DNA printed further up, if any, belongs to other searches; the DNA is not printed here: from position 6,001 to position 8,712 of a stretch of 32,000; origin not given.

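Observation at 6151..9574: Divergent glycyl-radical enzyme and activase pair with non-canonical radical motifs in an aerobic-type metabolic neighbourhood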

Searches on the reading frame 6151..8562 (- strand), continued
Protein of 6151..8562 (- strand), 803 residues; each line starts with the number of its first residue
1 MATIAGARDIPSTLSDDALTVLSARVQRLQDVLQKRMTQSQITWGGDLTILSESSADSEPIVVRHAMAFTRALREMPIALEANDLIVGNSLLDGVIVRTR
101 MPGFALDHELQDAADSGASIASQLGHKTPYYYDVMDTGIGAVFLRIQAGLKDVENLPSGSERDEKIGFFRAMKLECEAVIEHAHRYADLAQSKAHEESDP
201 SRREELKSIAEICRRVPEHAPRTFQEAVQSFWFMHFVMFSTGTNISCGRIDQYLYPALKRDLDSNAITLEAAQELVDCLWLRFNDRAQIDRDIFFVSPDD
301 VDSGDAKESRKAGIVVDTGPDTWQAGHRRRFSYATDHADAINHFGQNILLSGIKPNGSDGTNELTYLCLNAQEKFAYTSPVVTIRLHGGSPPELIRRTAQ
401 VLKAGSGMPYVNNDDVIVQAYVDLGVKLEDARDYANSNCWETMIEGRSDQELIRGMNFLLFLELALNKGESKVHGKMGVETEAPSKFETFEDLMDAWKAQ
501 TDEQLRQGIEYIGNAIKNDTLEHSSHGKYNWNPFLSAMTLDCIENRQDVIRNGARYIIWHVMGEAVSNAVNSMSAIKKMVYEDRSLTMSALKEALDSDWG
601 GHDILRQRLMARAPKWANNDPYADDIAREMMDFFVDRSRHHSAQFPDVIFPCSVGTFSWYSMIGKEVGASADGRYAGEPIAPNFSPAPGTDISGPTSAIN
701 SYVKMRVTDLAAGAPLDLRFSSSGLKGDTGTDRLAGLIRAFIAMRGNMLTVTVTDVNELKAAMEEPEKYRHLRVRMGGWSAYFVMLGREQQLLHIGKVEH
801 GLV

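Call 7: search_solved_structures(query=window:6151-8562:-, show_alignments=3)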
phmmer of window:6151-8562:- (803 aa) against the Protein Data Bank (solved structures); distinct sequences matched with E-value up to 0.001: 36.
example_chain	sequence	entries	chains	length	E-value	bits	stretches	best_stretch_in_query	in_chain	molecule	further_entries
5i2a_A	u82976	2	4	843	1e-97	331.3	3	122-287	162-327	Diol-dehydratase | Diol dehydratase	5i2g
6vxc_A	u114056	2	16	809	2.6e-94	320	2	346-799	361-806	Trans-4-hydroxy-L-proline dehydratase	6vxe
9f3w_A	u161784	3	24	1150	3.6e-94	319.6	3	347-791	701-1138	Choline trimethylamine-lyase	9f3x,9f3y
1r8w_A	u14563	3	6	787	2e-93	317.1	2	344-800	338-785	glycerol dehydratase | B12-independent glycerol dehydratase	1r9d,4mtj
9rco_A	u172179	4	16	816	1.8e-90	307.4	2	345-794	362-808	Glycyl radical protein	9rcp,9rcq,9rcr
5ymr_B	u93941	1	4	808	3.6e-86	293.1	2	346-798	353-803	Formate acetyltransferase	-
6lon_B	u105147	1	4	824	5.9e-85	289.1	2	347-800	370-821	PFL2/glycerol dehydratase family glycyl radical enzyme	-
9ht9_A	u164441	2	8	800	1.1e-83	284.9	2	347-791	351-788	Choline trimethylamine-lyase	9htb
9r0v_A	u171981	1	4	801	1.1e-83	284.9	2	347-791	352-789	Choline trimethylamine-lyase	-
6vue_A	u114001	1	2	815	1.1e-83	284.8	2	347-791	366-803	Choline trimethylamine-lyase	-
5faw_A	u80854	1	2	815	1.1e-83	284.8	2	347-791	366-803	Choline trimethylamine-lyase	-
5fay_A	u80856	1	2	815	1.1e-83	284.8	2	347-791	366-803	Choline trimethylamine-lyase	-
5fau_A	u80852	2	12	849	1.4e-83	284.6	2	347-791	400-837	Choline trimethylamine-lyase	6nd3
5fav_A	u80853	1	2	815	2.9e-83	283.5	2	347-791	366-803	Choline trimethylamine-lyase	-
5kdp_A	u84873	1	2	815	7.7e-83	282.1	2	347-791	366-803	Choline trimethylamine-lyase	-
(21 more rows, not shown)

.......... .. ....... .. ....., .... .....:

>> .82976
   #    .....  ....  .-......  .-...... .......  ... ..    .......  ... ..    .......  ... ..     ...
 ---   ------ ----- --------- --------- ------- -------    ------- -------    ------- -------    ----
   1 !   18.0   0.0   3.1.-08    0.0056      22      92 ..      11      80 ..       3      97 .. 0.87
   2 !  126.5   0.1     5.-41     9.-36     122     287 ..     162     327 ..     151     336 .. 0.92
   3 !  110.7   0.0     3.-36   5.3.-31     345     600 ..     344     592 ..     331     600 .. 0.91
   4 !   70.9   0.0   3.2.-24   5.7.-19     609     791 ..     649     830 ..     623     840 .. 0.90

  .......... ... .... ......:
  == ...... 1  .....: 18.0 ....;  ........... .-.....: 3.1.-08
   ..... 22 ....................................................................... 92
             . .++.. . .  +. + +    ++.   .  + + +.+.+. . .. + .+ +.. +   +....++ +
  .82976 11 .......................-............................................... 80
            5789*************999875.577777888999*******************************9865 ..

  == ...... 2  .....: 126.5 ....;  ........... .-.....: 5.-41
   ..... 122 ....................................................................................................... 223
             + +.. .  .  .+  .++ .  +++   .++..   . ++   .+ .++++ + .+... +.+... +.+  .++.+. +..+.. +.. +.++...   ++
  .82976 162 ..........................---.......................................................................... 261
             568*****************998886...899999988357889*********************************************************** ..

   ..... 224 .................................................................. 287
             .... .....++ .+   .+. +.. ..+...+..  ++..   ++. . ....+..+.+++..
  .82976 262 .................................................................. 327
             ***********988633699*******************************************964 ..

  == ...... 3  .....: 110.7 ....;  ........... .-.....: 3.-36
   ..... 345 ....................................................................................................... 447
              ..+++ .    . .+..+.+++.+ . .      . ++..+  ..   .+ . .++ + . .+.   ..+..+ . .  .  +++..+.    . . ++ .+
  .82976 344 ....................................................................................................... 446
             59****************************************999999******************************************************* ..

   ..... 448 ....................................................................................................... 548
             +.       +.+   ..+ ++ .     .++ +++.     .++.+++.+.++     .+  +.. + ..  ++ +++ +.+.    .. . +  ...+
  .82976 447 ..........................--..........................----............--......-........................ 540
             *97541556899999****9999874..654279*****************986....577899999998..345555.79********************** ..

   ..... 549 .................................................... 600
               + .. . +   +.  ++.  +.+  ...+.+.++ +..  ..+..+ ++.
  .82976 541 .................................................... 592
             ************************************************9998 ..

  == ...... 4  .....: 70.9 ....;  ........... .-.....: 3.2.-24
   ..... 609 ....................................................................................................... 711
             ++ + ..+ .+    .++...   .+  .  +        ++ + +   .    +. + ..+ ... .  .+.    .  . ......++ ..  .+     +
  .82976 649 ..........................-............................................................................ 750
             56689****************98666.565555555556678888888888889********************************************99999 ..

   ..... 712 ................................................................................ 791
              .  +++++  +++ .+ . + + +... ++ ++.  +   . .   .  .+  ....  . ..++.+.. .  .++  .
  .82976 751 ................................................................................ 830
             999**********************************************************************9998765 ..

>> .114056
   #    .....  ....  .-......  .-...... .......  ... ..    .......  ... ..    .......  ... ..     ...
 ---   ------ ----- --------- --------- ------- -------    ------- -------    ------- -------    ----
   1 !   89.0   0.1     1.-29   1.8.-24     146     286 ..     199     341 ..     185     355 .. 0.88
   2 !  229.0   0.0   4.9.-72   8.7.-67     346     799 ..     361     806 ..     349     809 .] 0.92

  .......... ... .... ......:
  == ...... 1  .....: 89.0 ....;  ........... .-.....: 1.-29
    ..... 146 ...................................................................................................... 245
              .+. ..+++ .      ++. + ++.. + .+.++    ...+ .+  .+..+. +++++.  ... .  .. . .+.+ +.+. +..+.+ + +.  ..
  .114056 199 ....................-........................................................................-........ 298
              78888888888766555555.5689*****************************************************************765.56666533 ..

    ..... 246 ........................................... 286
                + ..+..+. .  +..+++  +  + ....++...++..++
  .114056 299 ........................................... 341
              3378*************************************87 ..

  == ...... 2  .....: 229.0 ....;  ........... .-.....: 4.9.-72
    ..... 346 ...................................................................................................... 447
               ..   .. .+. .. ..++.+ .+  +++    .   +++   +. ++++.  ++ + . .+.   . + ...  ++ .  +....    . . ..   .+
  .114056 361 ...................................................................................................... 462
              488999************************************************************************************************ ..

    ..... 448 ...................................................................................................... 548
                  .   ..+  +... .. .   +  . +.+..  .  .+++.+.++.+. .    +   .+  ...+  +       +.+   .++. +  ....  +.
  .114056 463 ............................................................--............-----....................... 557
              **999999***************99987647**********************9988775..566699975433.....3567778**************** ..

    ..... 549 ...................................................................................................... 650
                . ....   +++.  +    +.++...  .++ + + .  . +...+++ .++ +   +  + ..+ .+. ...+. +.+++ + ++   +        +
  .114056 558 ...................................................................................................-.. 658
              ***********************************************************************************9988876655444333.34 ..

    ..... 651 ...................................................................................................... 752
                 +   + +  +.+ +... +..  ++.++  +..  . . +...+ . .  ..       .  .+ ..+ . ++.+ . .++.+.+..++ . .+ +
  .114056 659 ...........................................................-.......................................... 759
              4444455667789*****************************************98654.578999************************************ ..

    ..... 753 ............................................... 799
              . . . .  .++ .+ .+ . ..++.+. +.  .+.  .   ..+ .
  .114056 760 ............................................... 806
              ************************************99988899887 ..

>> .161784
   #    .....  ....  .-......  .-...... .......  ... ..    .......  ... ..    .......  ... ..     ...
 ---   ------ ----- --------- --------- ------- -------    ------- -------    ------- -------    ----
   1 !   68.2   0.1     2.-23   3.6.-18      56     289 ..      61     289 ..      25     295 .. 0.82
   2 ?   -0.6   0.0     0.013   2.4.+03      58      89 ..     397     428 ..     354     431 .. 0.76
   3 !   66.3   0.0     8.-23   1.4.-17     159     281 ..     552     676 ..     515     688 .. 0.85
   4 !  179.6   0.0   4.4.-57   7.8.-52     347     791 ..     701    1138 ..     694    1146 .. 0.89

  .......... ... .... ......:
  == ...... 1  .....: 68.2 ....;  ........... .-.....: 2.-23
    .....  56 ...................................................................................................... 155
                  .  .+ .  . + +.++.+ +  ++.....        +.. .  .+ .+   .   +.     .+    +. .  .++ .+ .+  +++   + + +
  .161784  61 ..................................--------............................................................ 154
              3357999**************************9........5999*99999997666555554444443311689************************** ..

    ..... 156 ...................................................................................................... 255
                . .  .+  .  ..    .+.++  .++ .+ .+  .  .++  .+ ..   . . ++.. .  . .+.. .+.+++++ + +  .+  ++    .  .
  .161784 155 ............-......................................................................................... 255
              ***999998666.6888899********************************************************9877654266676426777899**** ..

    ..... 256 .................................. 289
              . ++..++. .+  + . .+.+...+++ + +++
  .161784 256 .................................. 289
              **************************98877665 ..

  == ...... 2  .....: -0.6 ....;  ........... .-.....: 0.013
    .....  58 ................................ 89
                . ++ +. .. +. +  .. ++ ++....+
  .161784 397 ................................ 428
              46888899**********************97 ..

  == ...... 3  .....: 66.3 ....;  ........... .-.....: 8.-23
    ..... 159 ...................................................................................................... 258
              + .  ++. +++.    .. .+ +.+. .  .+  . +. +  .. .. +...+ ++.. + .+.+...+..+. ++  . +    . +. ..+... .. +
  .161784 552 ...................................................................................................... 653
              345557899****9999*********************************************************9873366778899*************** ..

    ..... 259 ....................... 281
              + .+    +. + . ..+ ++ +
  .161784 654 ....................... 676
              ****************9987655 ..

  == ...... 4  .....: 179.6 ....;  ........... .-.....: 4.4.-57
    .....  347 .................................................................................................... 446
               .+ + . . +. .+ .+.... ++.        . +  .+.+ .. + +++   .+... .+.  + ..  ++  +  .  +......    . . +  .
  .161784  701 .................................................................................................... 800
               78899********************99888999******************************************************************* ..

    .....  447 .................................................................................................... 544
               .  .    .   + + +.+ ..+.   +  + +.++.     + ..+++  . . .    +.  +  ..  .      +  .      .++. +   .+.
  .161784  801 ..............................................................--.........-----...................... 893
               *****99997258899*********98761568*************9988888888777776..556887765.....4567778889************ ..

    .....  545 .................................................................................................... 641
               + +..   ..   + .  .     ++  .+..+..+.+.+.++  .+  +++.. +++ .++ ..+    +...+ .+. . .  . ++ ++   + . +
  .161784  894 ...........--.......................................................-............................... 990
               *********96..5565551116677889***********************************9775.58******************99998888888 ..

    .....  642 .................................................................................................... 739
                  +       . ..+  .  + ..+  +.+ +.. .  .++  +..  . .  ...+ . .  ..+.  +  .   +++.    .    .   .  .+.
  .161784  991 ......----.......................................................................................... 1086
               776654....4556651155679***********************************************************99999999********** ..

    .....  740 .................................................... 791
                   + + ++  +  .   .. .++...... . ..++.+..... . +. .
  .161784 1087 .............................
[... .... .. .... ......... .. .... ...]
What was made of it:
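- Closest known: B12-independent glycerol dehydratase. Same: These are the best PDB sequence hits (1e-97 and 2e-93, call 7).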

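Call 11: find_encoding_contigs(protein=P0036, flank=10000, max_places=2)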
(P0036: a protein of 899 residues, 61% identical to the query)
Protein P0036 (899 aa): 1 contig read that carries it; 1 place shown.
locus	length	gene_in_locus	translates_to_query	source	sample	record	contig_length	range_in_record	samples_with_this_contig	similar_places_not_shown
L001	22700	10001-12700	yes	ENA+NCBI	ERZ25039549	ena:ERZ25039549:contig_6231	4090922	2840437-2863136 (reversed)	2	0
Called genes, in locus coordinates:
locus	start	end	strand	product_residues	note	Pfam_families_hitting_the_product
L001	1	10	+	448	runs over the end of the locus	-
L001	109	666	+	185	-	-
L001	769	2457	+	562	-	PF08240:ADH_N, PF00107:ADH_zinc_N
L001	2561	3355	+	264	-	PF00106:adh_short, PF23441:SDR, PF08659:KR, PF13561:adh_short_C2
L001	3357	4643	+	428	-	PF01232:Mannitol_dh, PF08125:Mannitol_dh_C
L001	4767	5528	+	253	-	PF00596:Aldolase_II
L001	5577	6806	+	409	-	PF01408:GFO_IDH_MocA, PF22725:GFO_IDH_MocA_C3 (weak)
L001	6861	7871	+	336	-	PF01408:GFO_IDH_MocA, PF02894:GFO_IDH_MocA_C, PF22725:GFO_IDH_MocA_C3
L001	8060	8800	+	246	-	-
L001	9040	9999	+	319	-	PF13353:Fer4_12, PF12797:Fer4_2 (faint), PF13187:Fer4_9 (faint), PF00037:Fer4, PF12837:Fer4_6 (faint), PF12838:Fer4_7, PF13237:Fer4_10, PF04055:Radical_SAM, +1 more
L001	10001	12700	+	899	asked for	PF02901:PFL-like, PF01228:Gly_radical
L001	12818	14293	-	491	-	PF08239:SH3_3 (weak), PF13620:CarboxypepD_reg (faint)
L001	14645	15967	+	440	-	PF02746:MR_MLE_N, PF13378:MR_MLE_C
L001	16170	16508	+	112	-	-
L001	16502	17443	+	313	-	-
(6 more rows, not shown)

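Call 12: find_encoding_contigs(protein=P0018, flank=10000, max_places=2)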
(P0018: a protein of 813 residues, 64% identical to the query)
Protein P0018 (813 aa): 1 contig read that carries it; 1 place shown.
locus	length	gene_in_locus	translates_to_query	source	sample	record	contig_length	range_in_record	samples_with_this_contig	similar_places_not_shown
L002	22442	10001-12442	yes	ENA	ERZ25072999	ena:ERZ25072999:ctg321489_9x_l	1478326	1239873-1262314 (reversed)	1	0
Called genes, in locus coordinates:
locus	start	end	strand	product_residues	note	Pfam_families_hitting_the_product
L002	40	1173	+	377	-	PF01208:URO-D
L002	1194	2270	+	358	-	PF01208:URO-D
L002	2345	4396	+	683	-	PF02901:PFL-like, PF01228:Gly_radical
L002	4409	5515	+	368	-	PF01208:URO-D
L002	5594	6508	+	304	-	PF12838:Fer4_7 (faint), PF13353:Fer4_12 (weak), PF00037:Fer4 (faint), PF12837:Fer4_6 (faint), PF13237:Fer4_10 (weak), PF14697:Fer4_21 (weak), PF04055:Radical_SAM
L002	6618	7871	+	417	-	PF01208:URO-D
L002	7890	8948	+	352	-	PF01208:URO-D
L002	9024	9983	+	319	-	PF13353:Fer4_12 (faint), PF00037:Fer4 (faint), PF12837:Fer4_6 (faint), PF13187:Fer4_9 (weak), PF13237:Fer4_10 (faint), PF13484:Fer4_16 (faint), PF04055:Radical_SAM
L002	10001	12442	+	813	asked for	PF02901:PFL-like, PF01228:Gly_radical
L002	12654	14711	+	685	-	PF05426:Alginate_lyase, PF07940:Hepar_II_III_C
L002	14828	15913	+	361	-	PF13439:Glyco_transf_4 (weak), PF00534:Glycos_transf_1, PF13692:Glyco_trans_1_4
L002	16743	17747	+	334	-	PF00528:BPD_transp_1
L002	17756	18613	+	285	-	PF00528:BPD_transp_1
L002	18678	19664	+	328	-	PF00005:ABC_tran, PF13304:AAA_21 (faint), PF08352:oligo_HPY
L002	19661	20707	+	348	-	PF00005:ABC_tran, PF13401:AAA_22 (weak), PF08352:oligo_HPY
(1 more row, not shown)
